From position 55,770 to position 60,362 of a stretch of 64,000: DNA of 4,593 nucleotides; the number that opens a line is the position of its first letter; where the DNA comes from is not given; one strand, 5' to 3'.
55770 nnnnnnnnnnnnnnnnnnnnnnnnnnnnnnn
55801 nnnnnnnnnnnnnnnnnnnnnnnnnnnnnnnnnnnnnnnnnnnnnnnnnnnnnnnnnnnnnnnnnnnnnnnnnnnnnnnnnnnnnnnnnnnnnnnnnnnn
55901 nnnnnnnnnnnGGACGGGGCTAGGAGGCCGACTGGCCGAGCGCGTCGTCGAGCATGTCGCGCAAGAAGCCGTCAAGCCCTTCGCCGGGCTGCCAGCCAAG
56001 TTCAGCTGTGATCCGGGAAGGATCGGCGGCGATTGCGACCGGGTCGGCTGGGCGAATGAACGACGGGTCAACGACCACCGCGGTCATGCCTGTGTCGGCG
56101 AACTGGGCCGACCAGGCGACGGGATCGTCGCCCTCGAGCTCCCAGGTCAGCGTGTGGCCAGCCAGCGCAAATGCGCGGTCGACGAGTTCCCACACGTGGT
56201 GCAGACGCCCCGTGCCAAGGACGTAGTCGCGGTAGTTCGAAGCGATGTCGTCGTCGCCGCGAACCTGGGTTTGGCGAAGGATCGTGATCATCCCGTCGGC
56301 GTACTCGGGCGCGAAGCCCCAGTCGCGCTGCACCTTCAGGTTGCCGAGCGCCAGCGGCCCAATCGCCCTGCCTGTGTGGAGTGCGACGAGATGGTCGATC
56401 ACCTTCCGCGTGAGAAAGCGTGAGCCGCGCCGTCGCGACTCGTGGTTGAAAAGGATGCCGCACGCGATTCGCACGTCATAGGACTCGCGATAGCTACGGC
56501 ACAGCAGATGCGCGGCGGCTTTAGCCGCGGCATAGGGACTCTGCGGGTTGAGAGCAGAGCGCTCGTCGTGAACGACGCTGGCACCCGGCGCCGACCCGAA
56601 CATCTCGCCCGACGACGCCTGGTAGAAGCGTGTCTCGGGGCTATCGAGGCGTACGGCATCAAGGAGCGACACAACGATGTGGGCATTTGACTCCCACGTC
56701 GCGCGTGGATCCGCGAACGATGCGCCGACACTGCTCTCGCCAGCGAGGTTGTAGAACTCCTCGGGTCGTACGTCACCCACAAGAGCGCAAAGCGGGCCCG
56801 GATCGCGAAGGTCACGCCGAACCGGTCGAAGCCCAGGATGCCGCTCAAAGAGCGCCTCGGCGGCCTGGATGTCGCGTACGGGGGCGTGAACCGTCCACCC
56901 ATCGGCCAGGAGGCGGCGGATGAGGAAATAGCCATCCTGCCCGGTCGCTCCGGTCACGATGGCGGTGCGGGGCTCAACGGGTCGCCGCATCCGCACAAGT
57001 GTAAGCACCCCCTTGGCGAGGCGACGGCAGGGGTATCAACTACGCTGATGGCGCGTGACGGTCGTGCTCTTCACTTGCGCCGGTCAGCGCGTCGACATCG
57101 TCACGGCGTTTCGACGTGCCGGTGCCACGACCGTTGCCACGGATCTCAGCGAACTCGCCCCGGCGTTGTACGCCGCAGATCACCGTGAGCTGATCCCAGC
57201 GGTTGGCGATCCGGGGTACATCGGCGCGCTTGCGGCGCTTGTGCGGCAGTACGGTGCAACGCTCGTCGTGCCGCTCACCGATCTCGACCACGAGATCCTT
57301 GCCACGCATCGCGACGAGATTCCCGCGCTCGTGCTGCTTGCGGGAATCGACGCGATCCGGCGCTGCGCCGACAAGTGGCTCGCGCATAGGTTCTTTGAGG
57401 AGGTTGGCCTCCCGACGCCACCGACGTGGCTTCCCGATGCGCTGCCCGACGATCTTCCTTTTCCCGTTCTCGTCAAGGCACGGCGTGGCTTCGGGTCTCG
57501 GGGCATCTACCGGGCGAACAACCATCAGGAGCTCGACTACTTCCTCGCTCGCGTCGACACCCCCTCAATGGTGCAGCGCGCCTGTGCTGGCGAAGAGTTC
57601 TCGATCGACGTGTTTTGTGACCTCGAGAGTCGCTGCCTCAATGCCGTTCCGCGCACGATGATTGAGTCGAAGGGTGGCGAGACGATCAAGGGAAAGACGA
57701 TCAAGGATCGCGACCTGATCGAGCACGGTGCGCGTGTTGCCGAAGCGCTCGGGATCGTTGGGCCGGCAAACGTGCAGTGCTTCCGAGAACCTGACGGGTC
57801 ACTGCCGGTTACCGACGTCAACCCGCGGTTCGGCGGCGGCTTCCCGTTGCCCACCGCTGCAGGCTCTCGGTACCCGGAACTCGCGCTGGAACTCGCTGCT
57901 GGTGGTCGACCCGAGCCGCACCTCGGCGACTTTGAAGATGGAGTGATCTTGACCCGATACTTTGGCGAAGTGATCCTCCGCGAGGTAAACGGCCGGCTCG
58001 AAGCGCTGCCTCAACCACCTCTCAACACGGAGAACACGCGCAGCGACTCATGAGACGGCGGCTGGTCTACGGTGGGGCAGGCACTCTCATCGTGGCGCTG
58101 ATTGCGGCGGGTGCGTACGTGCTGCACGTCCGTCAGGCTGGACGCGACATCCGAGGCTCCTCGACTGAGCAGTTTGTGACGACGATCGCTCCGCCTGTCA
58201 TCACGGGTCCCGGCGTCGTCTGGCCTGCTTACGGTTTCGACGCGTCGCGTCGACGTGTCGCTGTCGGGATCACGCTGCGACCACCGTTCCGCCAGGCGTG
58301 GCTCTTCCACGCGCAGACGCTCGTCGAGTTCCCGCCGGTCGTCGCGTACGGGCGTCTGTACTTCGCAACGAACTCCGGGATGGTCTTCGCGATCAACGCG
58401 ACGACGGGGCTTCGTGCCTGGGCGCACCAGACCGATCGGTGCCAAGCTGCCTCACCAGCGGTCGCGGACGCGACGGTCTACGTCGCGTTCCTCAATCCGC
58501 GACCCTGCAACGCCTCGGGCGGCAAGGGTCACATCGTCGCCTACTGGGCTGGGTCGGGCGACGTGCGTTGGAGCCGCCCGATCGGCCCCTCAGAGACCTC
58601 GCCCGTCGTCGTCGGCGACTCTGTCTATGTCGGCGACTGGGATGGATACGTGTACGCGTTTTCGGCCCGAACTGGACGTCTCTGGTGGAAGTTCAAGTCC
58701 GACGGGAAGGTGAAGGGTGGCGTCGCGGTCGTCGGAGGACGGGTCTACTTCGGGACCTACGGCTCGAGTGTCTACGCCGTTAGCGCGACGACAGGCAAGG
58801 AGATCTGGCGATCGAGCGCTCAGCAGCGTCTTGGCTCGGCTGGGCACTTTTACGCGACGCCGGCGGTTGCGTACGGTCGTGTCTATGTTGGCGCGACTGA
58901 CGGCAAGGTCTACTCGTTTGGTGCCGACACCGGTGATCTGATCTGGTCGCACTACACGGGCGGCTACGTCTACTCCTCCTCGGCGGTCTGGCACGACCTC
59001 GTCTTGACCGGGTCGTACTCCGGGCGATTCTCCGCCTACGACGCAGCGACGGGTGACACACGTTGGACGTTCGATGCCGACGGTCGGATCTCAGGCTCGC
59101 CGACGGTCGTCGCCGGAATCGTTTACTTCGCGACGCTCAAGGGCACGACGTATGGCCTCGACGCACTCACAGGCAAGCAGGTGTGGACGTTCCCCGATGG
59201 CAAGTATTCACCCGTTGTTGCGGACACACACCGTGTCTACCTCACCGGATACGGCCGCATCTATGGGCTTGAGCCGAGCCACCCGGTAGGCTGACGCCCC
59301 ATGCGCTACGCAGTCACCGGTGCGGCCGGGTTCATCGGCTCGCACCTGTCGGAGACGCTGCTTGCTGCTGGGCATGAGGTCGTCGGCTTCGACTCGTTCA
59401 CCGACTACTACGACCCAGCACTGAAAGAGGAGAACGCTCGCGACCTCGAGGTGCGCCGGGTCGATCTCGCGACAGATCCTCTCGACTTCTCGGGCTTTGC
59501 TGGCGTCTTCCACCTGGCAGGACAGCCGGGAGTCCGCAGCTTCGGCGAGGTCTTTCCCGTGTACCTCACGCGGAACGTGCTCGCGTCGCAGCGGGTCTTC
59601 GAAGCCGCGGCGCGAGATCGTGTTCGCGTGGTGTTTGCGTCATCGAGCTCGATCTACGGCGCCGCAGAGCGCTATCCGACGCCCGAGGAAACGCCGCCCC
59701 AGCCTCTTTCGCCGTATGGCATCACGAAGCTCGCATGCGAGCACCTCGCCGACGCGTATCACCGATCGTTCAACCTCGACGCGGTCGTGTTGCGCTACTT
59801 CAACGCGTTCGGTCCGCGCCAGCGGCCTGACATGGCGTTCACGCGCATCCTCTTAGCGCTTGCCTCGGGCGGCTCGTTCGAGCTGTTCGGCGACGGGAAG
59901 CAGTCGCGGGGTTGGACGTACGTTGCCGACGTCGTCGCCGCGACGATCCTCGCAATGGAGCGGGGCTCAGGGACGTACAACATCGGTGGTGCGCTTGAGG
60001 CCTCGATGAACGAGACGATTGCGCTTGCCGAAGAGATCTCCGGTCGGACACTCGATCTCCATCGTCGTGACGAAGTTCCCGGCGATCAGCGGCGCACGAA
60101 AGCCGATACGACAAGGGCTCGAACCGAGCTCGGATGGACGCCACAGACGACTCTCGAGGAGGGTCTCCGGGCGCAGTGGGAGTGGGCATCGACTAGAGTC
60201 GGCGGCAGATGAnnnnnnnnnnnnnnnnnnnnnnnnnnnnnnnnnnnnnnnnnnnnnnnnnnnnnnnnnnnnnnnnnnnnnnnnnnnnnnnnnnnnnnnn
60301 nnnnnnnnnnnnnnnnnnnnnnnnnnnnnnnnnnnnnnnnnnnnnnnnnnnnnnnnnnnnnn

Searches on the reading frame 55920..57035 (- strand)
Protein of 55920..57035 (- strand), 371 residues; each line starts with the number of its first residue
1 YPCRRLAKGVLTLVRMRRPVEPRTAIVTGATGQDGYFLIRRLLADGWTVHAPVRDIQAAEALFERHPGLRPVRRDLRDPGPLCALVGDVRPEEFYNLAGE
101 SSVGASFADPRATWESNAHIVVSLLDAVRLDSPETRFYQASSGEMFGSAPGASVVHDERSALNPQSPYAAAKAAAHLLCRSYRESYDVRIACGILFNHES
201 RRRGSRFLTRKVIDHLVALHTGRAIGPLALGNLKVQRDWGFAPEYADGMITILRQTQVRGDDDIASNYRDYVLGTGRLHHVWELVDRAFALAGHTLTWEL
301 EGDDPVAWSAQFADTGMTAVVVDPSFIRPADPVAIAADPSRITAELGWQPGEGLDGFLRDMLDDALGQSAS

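Call 16: search_protein_families(library=pfam, proteins=[window:55920-57035:-], max_evalue=0.001)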
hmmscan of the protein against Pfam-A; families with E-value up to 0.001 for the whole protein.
window:55920-57035:- (371 aa): 5 families
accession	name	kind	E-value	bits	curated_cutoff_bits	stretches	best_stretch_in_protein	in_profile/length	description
PF16363.11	GDP_Man_Dehyd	-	1.2e-79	268.6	27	1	26-361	1-332/332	GDP-mannose 4,6 dehydratase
PF01370.27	Epimerase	-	2.1e-50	171.8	20.9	1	26-257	2-229/240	NAD dependent epimerase/dehydratase family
PF04321.23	RmlD_sub_bind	-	6.5e-05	22.6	27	1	26-185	4-142/287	RmlD substrate binding domain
PF05368.20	NmrA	-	8.2e-05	22.8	27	1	24-79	4-60/298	NmrA-like family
PF13460.12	NAD_binding_10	-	0.00011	22.6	27.2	1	29-152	1-108/184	NAD(P)H-binding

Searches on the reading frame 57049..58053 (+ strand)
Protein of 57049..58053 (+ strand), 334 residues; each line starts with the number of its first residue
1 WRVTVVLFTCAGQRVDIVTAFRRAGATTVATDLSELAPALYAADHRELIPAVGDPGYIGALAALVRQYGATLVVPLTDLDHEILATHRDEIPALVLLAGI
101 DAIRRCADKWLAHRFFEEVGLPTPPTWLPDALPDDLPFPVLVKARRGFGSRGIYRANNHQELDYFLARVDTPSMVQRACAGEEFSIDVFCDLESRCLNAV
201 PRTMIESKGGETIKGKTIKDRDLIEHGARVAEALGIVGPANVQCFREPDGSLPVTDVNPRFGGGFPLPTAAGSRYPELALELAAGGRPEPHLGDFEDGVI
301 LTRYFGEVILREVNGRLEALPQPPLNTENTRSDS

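Call 16: search_protein_families(library=pfam, proteins=[window:57049-58053:+], max_evalue=0.001)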
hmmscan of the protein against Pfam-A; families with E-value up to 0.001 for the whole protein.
window:57049-58053:+ (334 aa): 4 families
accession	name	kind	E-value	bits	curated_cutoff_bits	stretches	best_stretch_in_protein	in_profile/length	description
PF21360.3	PylC-like_N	-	2e-18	66.8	27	1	6-91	1-88/96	PylC-like, N-terminal domain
PF15632.11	ATPgrasp_Ter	-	3.4e-16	59.6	29.1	1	172-290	4-114/131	ATP-grasp in the biosynthetic pathway with Ter operon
PF02655.19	ATP-grasp_3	-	5e-14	53.1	23.2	1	106-263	1-159/160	ATP-grasp domain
PF13535.11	ATP-grasp_4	-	0.00035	20.7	27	0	137-173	2-38/160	ATP-grasp domain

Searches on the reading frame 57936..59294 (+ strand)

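Call 16: search_protein_families(library=pfam, proteins=[window:57936-59294:+], max_evalue=0.001)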
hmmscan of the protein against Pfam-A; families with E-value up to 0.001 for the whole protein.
window:57936-59294:+ (452 aa): 3 families
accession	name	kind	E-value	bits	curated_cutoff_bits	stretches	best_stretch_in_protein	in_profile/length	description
PF13360.13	PQQ_2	-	2.6e-47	161.9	27.6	3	236-341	2-100/233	Outer membrane protein assembly factor BamB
PF13570.13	Beta-prop_ACSF4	-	2.2e-41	142.8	133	2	198-353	29-185/329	Beta-alanine-activating enzyme, beta-propeller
PF01011.28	PQQ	-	5.5e-23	81.9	26.7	1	128-168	47-87/595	Glucose/ethanol/alcohol dehydrogenase, beta-propeller domain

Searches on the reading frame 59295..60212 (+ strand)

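Call 69: search_protein_families(library=pfam, proteins=[window:59295-60212:+], max_evalue=0.001)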
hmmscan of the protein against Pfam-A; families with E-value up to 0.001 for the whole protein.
window:59295-60212:+ (305 aa): 5 families
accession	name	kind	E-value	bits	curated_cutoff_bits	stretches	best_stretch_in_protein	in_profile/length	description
PF01370.27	Epimerase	-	1.1e-53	182.6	20.9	1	7-231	3-240/240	NAD dependent epimerase/dehydratase family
PF16363.11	GDP_Man_Dehyd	-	9e-50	170.4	27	1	7-292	2-330/332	GDP-mannose 4,6 dehydratase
PF04321.23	RmlD_sub_bind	-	1.1e-10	41.5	27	1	3-237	1-219/287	RmlD substrate binding domain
PF01073.25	3Beta_HSD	-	4.2e-09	36.3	22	1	6-221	1-229/280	3-beta hydroxysteroid dehydrogenase/isomerase family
PF07993.18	NAD_binding_4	-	1e-05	25.3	20.1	0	86-168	104-204/258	Male sterility protein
